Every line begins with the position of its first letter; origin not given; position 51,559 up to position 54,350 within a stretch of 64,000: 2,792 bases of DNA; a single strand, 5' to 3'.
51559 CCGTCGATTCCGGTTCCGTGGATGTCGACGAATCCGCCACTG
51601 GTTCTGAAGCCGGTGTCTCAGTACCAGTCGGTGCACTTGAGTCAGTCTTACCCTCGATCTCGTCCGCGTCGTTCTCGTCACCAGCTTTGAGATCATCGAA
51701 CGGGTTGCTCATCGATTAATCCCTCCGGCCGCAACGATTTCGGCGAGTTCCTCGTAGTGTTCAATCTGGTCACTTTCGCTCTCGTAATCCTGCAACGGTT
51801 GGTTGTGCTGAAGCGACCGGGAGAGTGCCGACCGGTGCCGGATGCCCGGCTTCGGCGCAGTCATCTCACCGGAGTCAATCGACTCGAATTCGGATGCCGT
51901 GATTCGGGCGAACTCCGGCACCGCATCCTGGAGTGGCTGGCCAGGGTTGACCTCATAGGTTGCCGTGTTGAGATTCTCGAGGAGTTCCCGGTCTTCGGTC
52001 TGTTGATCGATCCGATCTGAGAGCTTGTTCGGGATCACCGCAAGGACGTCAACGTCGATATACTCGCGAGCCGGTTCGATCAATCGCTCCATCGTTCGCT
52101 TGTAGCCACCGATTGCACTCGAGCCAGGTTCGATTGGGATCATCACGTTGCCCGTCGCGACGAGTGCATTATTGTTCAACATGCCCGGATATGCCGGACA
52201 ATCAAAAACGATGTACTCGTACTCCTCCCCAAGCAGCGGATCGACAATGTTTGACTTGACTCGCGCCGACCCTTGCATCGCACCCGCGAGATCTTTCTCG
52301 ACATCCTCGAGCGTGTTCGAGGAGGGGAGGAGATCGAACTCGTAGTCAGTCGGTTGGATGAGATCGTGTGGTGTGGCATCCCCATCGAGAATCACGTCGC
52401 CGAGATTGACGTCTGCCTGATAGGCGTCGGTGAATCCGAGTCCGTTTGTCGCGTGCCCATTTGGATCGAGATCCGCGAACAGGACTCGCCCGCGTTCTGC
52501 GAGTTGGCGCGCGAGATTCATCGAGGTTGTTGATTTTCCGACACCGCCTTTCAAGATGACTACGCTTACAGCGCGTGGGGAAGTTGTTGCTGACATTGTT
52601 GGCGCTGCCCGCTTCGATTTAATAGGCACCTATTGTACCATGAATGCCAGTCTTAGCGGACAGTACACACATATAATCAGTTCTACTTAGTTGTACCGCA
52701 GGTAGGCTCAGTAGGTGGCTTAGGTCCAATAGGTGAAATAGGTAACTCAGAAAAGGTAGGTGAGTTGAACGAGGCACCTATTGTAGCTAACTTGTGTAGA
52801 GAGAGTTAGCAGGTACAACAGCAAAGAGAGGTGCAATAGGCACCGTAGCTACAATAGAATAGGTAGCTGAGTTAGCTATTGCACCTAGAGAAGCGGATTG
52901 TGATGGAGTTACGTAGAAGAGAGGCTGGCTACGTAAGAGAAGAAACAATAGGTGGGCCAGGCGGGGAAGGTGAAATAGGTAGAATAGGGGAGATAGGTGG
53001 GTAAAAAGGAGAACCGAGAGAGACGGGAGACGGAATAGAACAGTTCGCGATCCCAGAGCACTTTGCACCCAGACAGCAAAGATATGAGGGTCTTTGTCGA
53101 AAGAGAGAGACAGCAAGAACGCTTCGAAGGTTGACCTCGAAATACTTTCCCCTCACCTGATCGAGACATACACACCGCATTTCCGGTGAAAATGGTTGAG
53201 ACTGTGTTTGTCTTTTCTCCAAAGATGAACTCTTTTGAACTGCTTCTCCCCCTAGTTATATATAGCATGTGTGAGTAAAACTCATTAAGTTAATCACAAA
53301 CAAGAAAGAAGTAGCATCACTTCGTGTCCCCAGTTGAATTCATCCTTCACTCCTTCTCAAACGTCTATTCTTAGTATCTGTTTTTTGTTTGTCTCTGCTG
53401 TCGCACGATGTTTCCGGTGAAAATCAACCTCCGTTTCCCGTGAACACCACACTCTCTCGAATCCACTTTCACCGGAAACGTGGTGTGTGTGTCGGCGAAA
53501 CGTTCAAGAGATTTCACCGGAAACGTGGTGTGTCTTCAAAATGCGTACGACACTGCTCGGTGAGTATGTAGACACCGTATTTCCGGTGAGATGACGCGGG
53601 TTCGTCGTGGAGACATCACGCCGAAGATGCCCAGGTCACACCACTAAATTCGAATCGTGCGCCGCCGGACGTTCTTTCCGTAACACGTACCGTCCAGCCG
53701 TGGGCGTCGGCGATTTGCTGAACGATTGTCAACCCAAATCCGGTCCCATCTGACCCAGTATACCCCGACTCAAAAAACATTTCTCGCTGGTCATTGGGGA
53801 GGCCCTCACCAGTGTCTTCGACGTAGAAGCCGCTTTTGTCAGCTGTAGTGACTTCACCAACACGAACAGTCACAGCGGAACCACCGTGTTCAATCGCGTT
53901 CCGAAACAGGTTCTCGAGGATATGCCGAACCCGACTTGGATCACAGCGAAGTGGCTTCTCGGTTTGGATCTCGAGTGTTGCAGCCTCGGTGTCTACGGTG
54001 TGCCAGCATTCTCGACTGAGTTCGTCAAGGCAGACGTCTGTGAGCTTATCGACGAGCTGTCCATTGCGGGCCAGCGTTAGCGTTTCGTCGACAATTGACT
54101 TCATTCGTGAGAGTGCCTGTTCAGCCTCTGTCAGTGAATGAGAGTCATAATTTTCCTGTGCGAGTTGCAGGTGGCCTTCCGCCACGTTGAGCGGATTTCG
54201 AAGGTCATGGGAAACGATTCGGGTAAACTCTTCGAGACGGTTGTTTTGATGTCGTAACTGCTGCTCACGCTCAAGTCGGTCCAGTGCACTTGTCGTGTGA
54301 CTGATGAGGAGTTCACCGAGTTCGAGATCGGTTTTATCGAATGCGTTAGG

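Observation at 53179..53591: Five copies of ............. dyad with G-rich tails; possible second origin or initiator-binding site next to the partition locus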

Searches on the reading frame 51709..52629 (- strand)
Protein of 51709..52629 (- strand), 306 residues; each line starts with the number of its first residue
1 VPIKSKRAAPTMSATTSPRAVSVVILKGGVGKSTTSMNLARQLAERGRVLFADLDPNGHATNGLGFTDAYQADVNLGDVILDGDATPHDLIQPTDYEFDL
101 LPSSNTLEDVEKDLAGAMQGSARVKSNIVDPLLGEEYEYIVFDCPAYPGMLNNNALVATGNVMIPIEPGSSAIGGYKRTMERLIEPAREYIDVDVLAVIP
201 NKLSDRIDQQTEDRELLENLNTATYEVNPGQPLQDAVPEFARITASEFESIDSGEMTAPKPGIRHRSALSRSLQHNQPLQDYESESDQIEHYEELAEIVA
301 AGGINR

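Call 7: search_protein_families(library=pfam, proteins=[window:51709-52629:-], max_evalue=0.01)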
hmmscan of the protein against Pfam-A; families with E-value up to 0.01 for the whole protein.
window:51709-52629:- (306 aa): 7 families
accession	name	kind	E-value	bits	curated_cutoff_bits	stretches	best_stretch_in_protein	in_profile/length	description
PF13614.12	AAA_31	-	1.3e-29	103.9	27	1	20-182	3-163/177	AAA domain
PF01656.29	CbiA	-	2.9e-13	50.3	25.4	1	22-240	2-112/125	CobQ/CobB/MinD/ParA nucleotide binding domain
PF06564.18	CBP_BcsQ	-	1.5e-06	28.4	21.3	1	24-159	7-138/234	Cellulose biosynthesis protein BcsQ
PF10609.15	ParA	-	1.1e-05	25.5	27.1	1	21-59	6-45/246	NUBPL iron-transfer P-loop NTPase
PF00142.24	Fer4_NifH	-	1.3e-05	25.3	25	1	27-62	8-44/271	4Fe-4S iron sulfur cluster binding proteins, NifH/frxC family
PF02374.21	ArsA_ATPase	-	0.00068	19.4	24.3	1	27-57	9-40/305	Anion-transporting ATPase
PF09140.17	MipZ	-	0.00072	19.4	20.7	0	26-55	8-38/262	ATPase MipZ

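Call 10: find_encoding_contigs(protein=window:51709-52629:-, flank=10000, max_places=8)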
Protein window:51709-52629:- (306 aa): no gene with exactly this product is on record in the collection.

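Call 15: find_encoding_contigs(protein=window:51709-52596:-, flank=10000, max_places=8)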
Protein window:51709-52596:- (295 aa): no gene with exactly this product is on record in the collection.

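Call 24: find_homologous_proteins(query=window:51709-52596:-)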
Query window:51709-52596:- (295 aa): 473 proteins with E <= 0.001 among 2921 candidates; the best 120 are listed.
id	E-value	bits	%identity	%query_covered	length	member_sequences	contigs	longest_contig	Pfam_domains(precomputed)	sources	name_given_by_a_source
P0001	1.2e-171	588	92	96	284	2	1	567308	PF00142.25,PF10609.16,PF01656.30,PF13614.13,PF06564.19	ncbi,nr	ncbi:ParA family protein [Natronolimnobius sp. AArcel1]|nr:ParA family protein [Natronolimnobius sp.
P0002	3.4e-170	583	89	100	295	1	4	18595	PF01656.30,PF13614.13,PF06564.19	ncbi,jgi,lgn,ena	-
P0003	3.2e-169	580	89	99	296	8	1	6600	PF10609.16,PF01656.30,PF13614.13,PF09140.18,PF06564.19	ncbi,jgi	-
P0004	4.6e-169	579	88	100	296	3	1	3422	PF01656.30,PF13614.13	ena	-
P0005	4.3e-168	576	87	99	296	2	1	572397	PF10609.16,PF01656.30,PF13614.13,PF06564.19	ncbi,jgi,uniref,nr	ncbi:ParA family protein [Haloterrigena sp. H1]|uniref:ParA family protein n=1 Tax=Haloterrigena sp.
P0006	1.1e-167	575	87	100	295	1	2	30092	PF00142.25,PF10609.16,PF01656.30,PF13614.13,PF06564.19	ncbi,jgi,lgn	-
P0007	2.2e-167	574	87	100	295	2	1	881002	PF01656.30,PF13614.13,PF06564.19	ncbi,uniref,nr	ncbi:ParA family protein [Natrinema sp. SYSU A 869]|uniref:ParA family protein n=1 Tax=Natrinema sp.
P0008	3.2e-167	573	88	100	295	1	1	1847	PF00142.25,PF10609.16,PF01656.30,PF13614.13,PF06564.19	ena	-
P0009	1.1e-166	571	87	100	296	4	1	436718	PF10609.16,PF01656.30,PF13614.13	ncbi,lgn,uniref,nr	ncbi:ParA family protein [Halopiger xanaduensis]|uniref:Cobyrinic acid ac-diamide synthase n=1 Tax=H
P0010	5.4e-166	569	88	99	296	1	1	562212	PF10609.16,PF01656.30,PF13614.13,PF06564.19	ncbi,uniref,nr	ncbi:ParA family protein [Halosolutus gelatinilyticus]|uniref:ParA family protein n=1 Tax=Halosolutu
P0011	2.8e-165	567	86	100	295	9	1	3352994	PF10609.16,PF01656.30,PF13614.13,PF06564.19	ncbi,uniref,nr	ncbi:ParA family protein [Natronorubrum aibiense]|uniref:AAA family ATPase n=1 Tax=Natronorubrum aib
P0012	2.8e-165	567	86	100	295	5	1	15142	PF00142.25,PF10609.16,PF01656.30,PF13614.13,PF06564.19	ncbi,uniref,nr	ncbi:ParA family protein [Natrialba swarupiae]|uniref:ParA family protein n=1 Tax=Natrialba swarupia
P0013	5.1e-165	566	86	99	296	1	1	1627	PF01656.30,PF13614.13,PF06564.19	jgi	-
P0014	1.0e-164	565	86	99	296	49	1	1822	PF01656.30,PF13614.13,PF09140.18,PF06564.19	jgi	-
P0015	2.2e-164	564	86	100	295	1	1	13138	PF01656.30,PF13614.13,PF06564.19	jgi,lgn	-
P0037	2.0e-157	541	84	100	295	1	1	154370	PF10609.16,PF01656.30,PF13614.13,PF06564.19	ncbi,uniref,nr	ncbi:ParA family protein [Natrarchaeobius oligotrophus]|uniref:ParA family protein n=1 Tax=Natrarcha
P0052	2.5e-144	498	100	77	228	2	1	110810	PF13614.13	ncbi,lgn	-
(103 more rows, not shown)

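Call 25: find_encoding_contigs(protein=P0052, flank=10000, max_places=4)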
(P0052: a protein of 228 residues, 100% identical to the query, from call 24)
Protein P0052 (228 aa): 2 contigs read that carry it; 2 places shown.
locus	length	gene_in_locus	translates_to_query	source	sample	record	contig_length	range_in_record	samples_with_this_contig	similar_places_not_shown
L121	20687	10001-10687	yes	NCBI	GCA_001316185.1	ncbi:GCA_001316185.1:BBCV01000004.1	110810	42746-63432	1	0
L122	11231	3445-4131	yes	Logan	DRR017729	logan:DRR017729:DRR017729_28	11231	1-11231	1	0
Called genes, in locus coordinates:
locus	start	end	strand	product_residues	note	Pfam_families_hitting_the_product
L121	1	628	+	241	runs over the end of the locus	PF06267:DUF1028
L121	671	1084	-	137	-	PF01546:Peptidase_M20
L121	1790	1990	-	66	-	-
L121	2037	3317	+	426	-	PF04389:Peptidase_M28, PF01546:Peptidase_M20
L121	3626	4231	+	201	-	PF09339:HTH_IclR, PF12840:HTH_20 (weak), PF01022:HTH_5, PF21476:PF0610-like_N (faint), PF01614:IclR_C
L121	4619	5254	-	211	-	PF13610:DDE_Tnp_IS240 (weak)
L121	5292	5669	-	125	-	-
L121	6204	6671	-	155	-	PF02056:Glyco_hydro_4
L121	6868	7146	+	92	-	PF00072:Response_reg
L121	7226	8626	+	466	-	PF08447:PAS_3, PF13185:GAF_2, PF00512:HisKA, PF02518:HATPase_c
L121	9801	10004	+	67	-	PF10609:ParA (weak), PF13614:AAA_31, PF00142:Fer4_NifH (weak), PF01656:CbiA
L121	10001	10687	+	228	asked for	PF13614:AAA_31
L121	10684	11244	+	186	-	PF25925:DUF7970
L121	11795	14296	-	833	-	PF22904:NOMO1-like_2nd (faint), PF13715:CarbopepD_reg_2 (faint), PF09430:EMC7_beta-sandw (faint), PF14686:fn3_3 (faint), PF17802:SpaA (faint), PF13953:PapC_C (faint), PF13620:CarboxypepD_reg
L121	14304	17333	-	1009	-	PF09960:DUF2194 (faint), PF23355:IFT52_GIFT (faint), PF14258:DUF4350 (weak), PF09822:ABC_transp_aux (weak), PF00565:SNase, PF14258:DUF4350 (weak)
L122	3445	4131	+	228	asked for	PF13614:AAA_31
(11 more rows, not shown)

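Call 26: find_encoding_contigs(protein=P0001, flank=10000, max_places=3)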
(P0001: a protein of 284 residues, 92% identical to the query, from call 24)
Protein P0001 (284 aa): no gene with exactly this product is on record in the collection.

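Call 27: find_encoding_contigs(protein=P0009, flank=10000, max_places=3)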
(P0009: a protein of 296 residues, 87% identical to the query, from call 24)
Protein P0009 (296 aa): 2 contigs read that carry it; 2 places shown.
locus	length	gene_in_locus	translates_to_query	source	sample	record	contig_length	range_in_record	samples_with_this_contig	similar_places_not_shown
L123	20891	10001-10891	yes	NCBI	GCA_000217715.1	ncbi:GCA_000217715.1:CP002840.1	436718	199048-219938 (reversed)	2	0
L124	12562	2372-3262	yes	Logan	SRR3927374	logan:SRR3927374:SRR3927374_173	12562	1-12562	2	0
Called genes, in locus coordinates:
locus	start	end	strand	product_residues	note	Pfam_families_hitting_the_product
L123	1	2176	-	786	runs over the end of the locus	PF14498:Glyco_hyd_65N_2, PF22124:Glyco_hydro_95_cat, PF21307:Glyco_hydro_95_C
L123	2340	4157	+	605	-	PF00496:SBP_bac_5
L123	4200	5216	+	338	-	PF19300:BPD_transp_1_N (faint), PF00528:BPD_transp_1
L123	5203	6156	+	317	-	PF00528:BPD_transp_1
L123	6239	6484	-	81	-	-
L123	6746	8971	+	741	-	PF00005:ABC_tran, PF02463:SMC_N (faint), PF13555:AAA_29 (faint), PF13401:AAA_22 (faint), PF13304:AAA_21, PF08352:oligo_HPY, PF00005:ABC_tran, PF08352:oligo_HPY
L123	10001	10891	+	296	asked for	PF10609:ParA (faint), PF13614:AAA_31, PF01656:CbiA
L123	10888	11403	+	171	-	PF25925:DUF7970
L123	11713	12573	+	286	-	PF26509:DUF8171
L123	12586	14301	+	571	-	PF13555:AAA_29 (faint), PF00005:ABC_tran, PF02463:SMC_N (faint), PF13166:AAA_13 (faint), PF13175:AAA_15 (faint), PF13401:AAA_22 (faint), PF00005:ABC_tran, PF13304:AAA_21 (weak), +1 more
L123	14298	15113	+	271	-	PF02361:CbiQ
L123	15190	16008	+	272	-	PF00459:Inositol_P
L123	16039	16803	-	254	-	PF00459:Inositol_P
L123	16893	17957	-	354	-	-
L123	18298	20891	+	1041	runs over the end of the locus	PF02837:Glyco_hydro_2_N, PF22666:Glyco_hydro_2_N2, PF00703:Glyco_hydro_2, PF02836:Glyco_hydro_2_C, PF16353:LacZ_4, PF02929:Bgal_small_N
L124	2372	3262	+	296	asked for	PF10609:ParA (faint), PF13614:AAA_31, PF01656:CbiA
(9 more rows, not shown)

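Call 29: find_encoding_contigs(protein=P0005, flank=10000, max_places=2)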
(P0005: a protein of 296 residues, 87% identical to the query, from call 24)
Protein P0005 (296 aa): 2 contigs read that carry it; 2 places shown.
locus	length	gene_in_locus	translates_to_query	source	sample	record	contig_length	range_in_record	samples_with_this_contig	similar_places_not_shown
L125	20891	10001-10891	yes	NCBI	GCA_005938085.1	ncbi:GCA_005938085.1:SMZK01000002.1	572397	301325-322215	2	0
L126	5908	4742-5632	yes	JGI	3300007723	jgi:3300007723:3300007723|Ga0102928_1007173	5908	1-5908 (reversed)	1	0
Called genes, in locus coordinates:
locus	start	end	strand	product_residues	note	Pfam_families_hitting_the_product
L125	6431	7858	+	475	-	PF05673:DUF815 (weak), PF01637:ATPase_2 (weak), PF13191:AAA_16, PF13401:AAA_22 (faint), PF00004:AAA, PF22606:Cdc6-ORC-like_ATPase_lid (weak), PF22703:Cdc6_lid, PF09079:WHD_Cdc6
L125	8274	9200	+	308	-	-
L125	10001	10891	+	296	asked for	PF06564:CBP_BcsQ (faint), PF10609:ParA (faint), PF13614:AAA_31, PF01656:CbiA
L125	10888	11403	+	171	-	PF25925:DUF7970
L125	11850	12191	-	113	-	PF00571:CBS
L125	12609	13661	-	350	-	PF08240:ADH_N, PF00107:ADH_zinc_N, PF13602:ADH_zinc_N_2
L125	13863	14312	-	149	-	PF00582:Usp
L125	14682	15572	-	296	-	PF00582:Usp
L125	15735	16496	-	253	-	PF01902:Diphthami_syn_2_N, PF28410:Diphthami_syn_2_C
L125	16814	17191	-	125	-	-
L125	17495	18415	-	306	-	PF00582:Usp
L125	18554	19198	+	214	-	PF00156:Pribosyltran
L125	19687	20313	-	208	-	PF00881:Nitroreductase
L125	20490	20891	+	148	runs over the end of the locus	PF00582:Usp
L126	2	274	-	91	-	?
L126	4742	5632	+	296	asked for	PF06564:CBP_BcsQ (faint), PF10609:ParA (faint), PF13614:AAA_31, PF01656:CbiA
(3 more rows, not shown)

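Call 30: find_encoding_contigs(protein=P0007, flank=10000, max_places=2)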
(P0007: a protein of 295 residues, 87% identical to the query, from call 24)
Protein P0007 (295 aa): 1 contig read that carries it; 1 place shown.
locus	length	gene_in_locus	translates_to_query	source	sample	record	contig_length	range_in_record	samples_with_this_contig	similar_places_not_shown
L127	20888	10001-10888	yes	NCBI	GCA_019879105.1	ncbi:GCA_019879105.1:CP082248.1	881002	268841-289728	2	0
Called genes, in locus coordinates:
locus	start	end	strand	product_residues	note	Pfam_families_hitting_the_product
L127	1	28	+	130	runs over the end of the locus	PF01355:HIPIP (weak)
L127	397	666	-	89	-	-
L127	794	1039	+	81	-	PF01266:DAO (weak), PF13450:NAD_binding_8 (weak), PF13738:Pyr_redox_3 (weak)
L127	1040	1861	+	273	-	PF00743:FMO-like, PF07992:Pyr_redox_2, PF13434:Lys_Orn_oxgnase, PF13738:Pyr_redox_3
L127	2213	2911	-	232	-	PF03992:ABM (weak)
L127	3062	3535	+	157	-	-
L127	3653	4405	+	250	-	PF00106:adh_short, PF08659:KR (weak), PF13561:adh_short_C2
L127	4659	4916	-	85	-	-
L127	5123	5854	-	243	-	PF00075:RNase_H, PF13456:RVT_3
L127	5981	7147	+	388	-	PF00155:Aminotran_1_2, PF01053:Cys_Met_Meta_PP (weak)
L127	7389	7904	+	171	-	PF13160:DUF3995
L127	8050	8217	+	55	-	-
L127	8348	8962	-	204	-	PF03848:TehB, PF13489:Methyltransf_23, PF02353:CMAS (faint), PF13847:Methyltransf_31 (weak), PF08241:Methyltransf_11, PF08242:Methyltransf_12, PF13649:Methyltransf_25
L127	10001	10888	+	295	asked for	PF01656:CbiA, PF06564:CBP_BcsQ (faint), PF13614:AAA_31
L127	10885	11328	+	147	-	PF25925:DUF7970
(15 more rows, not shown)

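Call 31: find_encoding_contigs(protein=P0002, flank=10000, max_places=4)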
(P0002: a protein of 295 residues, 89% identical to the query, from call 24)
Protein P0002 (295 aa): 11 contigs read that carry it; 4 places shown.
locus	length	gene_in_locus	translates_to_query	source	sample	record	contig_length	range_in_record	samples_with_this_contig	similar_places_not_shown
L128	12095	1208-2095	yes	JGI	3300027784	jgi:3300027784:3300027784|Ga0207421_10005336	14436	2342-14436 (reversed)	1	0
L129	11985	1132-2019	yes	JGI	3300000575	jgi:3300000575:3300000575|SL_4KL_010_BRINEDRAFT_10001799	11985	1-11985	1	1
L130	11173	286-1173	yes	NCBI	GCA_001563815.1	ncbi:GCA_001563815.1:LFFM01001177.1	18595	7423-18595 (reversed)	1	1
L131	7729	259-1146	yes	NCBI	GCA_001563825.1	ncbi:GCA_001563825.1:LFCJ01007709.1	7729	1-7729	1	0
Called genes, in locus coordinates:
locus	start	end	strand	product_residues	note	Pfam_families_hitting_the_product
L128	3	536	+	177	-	?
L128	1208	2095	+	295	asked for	PF01656:CbiA, PF06564:CBP_BcsQ (faint), PF13614:AAA_31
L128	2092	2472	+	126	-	PF25925:DUF7970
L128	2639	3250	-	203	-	PF13686:DrsE_2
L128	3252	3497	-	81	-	PF01206:TusA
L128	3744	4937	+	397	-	PF00581:Rhodanese, PF00753:Lactamase_B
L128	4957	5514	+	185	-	PF04143:Sulf_transp (weak)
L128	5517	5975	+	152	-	PF20398:DUF6691, PF04143:Sulf_transp (weak)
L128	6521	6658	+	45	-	-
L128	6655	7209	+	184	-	PF00382:TFIIB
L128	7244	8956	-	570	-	PF00072:Response_reg, PF01590:GAF (weak), PF13185:GAF_2, PF15915:BAT, PF04967:HTH_10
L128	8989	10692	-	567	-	PF16927:HisKA_7TM, PF00989:PAS (faint), PF02518:HATPase_c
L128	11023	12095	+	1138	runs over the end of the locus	?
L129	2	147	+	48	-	?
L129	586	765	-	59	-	-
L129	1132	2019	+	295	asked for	PF01656:CbiA, PF06564:CBP_BcsQ (faint), PF13614:AAA_31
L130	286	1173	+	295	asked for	PF01656:CbiA, PF06564:CBP_BcsQ (faint), PF13614:AAA_31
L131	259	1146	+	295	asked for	PF01656:CbiA, PF06564:CBP_BcsQ (faint), PF13614:AAA_31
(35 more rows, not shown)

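Call 47: find_encoding_contigs(protein=P0037, flank=10000, max_places=2)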
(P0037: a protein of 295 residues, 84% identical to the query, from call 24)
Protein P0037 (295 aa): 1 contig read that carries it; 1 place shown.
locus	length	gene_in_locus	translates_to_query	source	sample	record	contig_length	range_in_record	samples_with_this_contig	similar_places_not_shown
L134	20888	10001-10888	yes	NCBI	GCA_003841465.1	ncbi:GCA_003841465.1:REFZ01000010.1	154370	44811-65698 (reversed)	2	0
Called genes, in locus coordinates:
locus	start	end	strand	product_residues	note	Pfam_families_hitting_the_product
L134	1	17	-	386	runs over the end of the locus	PF00528:BPD_transp_1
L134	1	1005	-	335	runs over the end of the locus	PF00528:BPD_transp_1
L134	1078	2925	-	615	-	PF00496:SBP_bac_5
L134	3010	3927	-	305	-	PF01602:Adaptin_N (faint), PF02985:HEAT (faint), PF13513:HEAT_EZ (faint), PF13646:HEAT_2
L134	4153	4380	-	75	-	-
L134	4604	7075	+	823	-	PF00672:HAMP, PF00015:MCPsignal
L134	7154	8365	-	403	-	PF03841:SelA (weak), PF00266:Aminotran_5 (weak)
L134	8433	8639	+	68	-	-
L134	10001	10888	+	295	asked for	PF01656:CbiA, PF06564:CBP_BcsQ (faint), PF10609:ParA (faint), PF13614:AAA_31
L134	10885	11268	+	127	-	PF25925:DUF7970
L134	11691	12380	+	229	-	PF21948:LplA-B_cat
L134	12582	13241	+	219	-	PF00926:DHBP_synthase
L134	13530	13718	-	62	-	-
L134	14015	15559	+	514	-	PF00370:FGGY_N, PF02782:FGGY_C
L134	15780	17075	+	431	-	PF21135:DRL_cat, PF08666:SAF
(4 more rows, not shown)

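Call 64: find_related_loci(query=window:51709-52596:-, collection=metagenome_contigs, flank=6000)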
Query window:51709-52596:- (295 aa) in metagenome_contigs; peptide patterns used: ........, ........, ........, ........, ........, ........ (x = any residue, [..] = any of these).
247 stretches matched a pattern; 19 encode a relative of the query (tblastn E <= 1e-3); 19 distinct loci.
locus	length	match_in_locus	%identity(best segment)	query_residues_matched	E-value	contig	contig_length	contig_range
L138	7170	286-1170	89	1-295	2e-179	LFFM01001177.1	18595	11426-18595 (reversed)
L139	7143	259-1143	89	1-295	1e-179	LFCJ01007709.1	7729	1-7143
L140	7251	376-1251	88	4-295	4e-178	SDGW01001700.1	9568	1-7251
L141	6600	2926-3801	89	4-295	5e-178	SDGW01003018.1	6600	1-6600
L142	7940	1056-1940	87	1-295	1e-176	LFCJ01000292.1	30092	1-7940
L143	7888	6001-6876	87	4-295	4e-175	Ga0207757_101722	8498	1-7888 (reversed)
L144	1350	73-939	88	4-292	0e+0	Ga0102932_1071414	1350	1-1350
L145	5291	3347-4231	86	1-295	5e-176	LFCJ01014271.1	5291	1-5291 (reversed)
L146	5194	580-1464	86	1-295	4e-176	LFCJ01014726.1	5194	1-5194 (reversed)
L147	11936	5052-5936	86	1-295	1e-172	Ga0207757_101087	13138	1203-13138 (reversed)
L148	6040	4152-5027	86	4-295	2e-173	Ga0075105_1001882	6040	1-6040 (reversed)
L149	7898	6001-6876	86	4-295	7e-172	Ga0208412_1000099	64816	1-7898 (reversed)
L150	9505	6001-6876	85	4-295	5e-170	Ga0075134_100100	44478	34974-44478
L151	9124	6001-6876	85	4-295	5e-170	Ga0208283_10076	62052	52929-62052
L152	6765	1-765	88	41-295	6e-153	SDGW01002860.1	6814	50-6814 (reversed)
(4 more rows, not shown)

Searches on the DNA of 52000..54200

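Call 53: search_rna_families(source=window, start=52000, end=54200, threshold=evalue, max_evalue=1)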
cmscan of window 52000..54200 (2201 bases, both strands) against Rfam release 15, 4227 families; matches with E-value up to 1: 0.
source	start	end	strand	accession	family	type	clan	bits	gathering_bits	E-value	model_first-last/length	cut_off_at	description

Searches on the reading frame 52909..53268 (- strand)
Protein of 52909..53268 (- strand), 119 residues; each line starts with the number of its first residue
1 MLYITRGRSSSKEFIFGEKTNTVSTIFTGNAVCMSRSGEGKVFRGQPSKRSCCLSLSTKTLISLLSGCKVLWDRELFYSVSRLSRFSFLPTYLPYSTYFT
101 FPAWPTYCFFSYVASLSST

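Call 57: search_protein_families(library=pfam, proteins=[window:52909-53268:-], max_evalue=0.001)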
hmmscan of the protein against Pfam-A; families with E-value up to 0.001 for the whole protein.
window:52909-53268:- (119 aa): 0 families
